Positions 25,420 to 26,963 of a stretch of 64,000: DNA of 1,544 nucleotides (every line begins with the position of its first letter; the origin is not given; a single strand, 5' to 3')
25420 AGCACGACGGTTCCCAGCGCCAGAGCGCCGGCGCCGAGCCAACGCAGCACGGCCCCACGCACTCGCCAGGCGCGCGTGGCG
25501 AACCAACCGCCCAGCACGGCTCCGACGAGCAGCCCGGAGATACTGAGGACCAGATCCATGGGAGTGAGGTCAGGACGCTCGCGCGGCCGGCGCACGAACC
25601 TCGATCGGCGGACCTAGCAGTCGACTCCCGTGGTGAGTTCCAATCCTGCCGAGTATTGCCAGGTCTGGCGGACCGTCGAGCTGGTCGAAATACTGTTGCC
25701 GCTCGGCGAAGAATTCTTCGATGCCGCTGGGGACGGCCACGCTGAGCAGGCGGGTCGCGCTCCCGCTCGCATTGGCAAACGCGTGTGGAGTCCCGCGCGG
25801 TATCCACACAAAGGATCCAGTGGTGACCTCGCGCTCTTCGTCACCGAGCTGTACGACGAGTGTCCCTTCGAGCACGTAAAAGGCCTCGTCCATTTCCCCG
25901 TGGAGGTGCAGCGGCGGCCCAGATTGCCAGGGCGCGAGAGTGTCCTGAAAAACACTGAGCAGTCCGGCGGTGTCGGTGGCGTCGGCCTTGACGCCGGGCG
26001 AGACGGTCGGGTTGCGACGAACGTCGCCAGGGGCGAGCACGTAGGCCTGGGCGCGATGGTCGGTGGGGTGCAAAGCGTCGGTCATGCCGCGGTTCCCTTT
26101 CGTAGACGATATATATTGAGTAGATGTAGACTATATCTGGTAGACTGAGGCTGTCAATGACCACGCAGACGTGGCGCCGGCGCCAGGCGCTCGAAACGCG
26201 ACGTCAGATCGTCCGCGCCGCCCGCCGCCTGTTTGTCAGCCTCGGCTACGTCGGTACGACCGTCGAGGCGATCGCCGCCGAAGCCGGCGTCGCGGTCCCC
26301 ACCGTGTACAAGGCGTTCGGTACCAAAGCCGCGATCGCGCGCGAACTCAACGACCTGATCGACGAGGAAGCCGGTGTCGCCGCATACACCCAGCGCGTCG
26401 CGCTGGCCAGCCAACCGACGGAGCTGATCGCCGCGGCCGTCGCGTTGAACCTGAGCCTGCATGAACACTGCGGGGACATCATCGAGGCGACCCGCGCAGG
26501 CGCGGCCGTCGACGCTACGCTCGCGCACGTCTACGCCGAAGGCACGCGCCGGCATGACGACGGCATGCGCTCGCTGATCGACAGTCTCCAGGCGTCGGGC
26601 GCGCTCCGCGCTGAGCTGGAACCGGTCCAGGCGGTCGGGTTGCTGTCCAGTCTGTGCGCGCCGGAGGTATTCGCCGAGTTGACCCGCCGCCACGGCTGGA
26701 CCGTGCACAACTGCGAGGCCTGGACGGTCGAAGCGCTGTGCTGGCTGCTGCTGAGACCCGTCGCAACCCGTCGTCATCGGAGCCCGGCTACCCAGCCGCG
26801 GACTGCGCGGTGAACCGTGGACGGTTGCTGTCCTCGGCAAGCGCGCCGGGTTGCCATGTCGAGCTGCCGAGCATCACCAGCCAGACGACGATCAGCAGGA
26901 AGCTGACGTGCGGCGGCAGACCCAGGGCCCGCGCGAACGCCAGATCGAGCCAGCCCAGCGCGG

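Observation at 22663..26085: Cupin / diheme cytochrome c / MauE-thioredoxin fusion / 24-Cys secreted protein: candidate dedicated oxidative-folding operon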

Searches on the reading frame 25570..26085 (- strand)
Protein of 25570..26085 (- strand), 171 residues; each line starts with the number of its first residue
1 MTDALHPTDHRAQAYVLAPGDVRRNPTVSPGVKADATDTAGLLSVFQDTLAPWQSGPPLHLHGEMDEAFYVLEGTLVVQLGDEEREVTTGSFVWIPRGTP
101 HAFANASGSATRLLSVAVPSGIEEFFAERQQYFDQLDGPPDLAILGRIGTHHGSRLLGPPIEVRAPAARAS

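Call 3: search_protein_families(library=pfam, proteins=[window:25570-26085:-], max_evalue=0.01)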
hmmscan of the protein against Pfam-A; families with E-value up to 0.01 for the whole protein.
window:25570-26085:- (171 aa): 6 families
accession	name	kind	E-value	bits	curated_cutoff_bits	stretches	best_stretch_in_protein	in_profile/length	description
PF07883.17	Cupin_2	-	9.8e-18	64.1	27.2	1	49-116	4-69/70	Cupin domain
PF02311.25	AraC_binding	-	8.2e-07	29.3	21.1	1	70-139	28-97/135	AraC-like ligand binding domain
PF12852.13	Cupin_6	-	5.4e-05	23.5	26.7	1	55-114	22-85/183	Cupin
PF00190.28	Cupin_1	-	5.6e-05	23.2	22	1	58-109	47-105/151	Cupin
PF11699.14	CENP-C_C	-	0.00039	21.1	29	1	68-113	36-81/85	Mif2/CENP-C like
PF05899.18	Cupin_3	-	0.00061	19.9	23.5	1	62-100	22-61/74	EutQ-like cupin domain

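Call 5: search_protein_families(library=ncbifam, proteins=[window:25570-26085:-], max_evalue=0.01)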
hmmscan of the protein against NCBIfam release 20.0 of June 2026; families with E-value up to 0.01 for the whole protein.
window:25570-26085:- (171 aa): 7 families
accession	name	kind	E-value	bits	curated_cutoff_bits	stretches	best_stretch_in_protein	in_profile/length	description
NF007408.0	PRK09943.1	equivalog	2.1e-05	24.1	211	1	62-120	125-183/185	HTH-type transcriptional regulator PuuR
TIGR03214.2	ura-cupin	equivalog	7.3e-05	22.4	200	1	63-114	67-119/249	(S)-ureidoglycine aminohydrolase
NF008373.0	PRK11171.1-2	equivalog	0.00078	18.7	445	1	64-107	211-254/274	(S)-ureidoglycine aminohydrolase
NF040771.1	AAH_UGLYAH2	exception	0.0016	17.7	350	1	64-112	84-132/267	bifunctional allantoicase/(S)-ureidoglycine aminohydrolase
NF008376.0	PRK11171.1-5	equivalog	0.003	16.8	338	1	65-111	90-136/278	(S)-ureidoglycine aminohydrolase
TIGR02297.1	HpaA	equivalog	0.0031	16.8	274.65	1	58-115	37-94/287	4-hydroxyphenylacetate catabolism regulatory protein HpaA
NF050094.1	BetDgalsidMYCTU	equivalog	0.0085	16.3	175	0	62-119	52-111/113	beta-D-galactosidase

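Call 66: search_solved_structures(query=window:25573-26085:-, max_evalue=0.001)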
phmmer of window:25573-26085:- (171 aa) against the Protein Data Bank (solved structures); distinct sequences matched with E-value up to 0.001: 8.
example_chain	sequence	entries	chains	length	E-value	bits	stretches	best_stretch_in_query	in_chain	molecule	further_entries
1y3t_A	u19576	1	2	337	2.8e-15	59.7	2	56-140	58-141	Hypothetical protein yxaG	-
2h0v_A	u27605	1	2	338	2.9e-15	59.6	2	56-140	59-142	Quercetin 2,3-dioxygenase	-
8hfb_A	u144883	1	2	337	9e-15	58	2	56-140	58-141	Quercetin 2,3-dioxygenase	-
1v70_A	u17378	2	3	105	2.1e-09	40.6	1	50-119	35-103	probable antibiotics synthesis protein | hypothetical protein TTHA0104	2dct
3ht1_A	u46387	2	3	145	1.1e-08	38.2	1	34-118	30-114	RemF protein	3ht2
1gqg_A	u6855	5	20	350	2.6e-06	30.5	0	56-126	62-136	QUERCETIN 2,3-DIOXYGENASE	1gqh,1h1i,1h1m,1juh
1sq4_A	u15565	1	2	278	1e-05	28.5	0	64-106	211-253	Glyoxylate-induced Protein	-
3d82_A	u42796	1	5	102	0.00097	22.1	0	58-102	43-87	Cupin 2, conserved barrel domain protein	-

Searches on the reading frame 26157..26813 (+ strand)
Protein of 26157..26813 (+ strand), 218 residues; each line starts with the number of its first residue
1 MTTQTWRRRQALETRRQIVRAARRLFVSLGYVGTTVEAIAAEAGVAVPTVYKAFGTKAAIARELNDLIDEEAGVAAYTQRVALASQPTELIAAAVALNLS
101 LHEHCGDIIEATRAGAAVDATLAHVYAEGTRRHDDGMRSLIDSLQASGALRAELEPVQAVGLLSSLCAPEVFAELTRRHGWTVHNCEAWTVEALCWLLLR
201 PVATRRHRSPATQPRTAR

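Call 3: search_protein_families(library=pfam, proteins=[window:26157-26813:+], max_evalue=0.01)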
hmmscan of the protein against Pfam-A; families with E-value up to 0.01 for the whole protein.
window:26157-26813:+ (218 aa): 1 family
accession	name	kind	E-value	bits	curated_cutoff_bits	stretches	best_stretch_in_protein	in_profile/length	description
PF00440.29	TetR_N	-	3e-13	49.8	24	1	18-64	1-47/47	Bacterial regulatory proteins, tetR family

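Call 5: search_protein_families(library=ncbifam, proteins=[window:26157-26813:+], max_evalue=0.01)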
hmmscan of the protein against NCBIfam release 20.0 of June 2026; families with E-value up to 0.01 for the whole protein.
window:26157-26813:+ (218 aa): 16 families
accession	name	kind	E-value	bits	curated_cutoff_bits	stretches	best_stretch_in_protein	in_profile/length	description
NF041196.1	ScbR_bind_reg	equivalog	1.2e-10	41.9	150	1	11-167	4-158/191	ScbR family autoregulator-binding transcription factor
NF050111.1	TransRegSACE7040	equivalog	9.3e-10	38.7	250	1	14-99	2-86/186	SACE_7040 family transcriptional regulator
TIGR03968.1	mycofact_TetR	equivalog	1.1e-07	31.6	224.9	1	9-61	5-57/190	mycofactocin system transcriptional regulator MftR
NF007949.0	PRK10668.1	equivalog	1.9e-07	30.8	271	1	8-71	6-69/216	multidrug efflux transporter transcriptional repressor AcrR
NF053731.1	TransRegFasRMycb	equivalog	6.1e-07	29.4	330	1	13-60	11-58/199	HTH-type transcriptional activator FasR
TIGR03384.1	betaine_BetI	equivalog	6.7e-06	25.9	201.3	1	15-101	10-95/189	choline-binding transcriptional repressor BetI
NF037937.1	septum_RefZ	equivalog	1.5e-05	25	180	1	15-58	1-44/195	forespore capture DNA-binding protein RefZ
TIGR03613.1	RutR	equivalog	8.5e-05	22.5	368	1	8-100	2-93/202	pyrimidine utilization regulatory protein R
NF053516.1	TranRepPrsAVib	equivalog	0.00014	21.8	300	1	12-62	5-55/208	TetR family transcriptional repressor PsrA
NF011572.0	PRK14996.1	equivalog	0.00029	20.8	144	1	13-60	8-55/192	TetR family transcriptional regulator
NF007430.0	PRK09975.1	equivalog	0.00046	19.4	274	1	8-63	6-61/220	acrEF/envCD operon transcriptional regulator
NF001978.0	PRK00767.1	equivalog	0.00082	19.2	118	1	15-100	11-96/197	transcriptional regulator BetI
NF053878.1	FATransRegFadRBac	equivalog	0.001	18.9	200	1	16-61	6-51/190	fatty acid metabolism transcriptional regulator FadR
NF051852.1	efflux_TF_MtrR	exception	0.0013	18.6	280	1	9-60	6-57/205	multidrug efflux system transcriptional repressor MtrR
NF011584.0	PRK15008.1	equivalog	0.0032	17.3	230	1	5-60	9-65/212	HTH-type transcriptional regulator RutR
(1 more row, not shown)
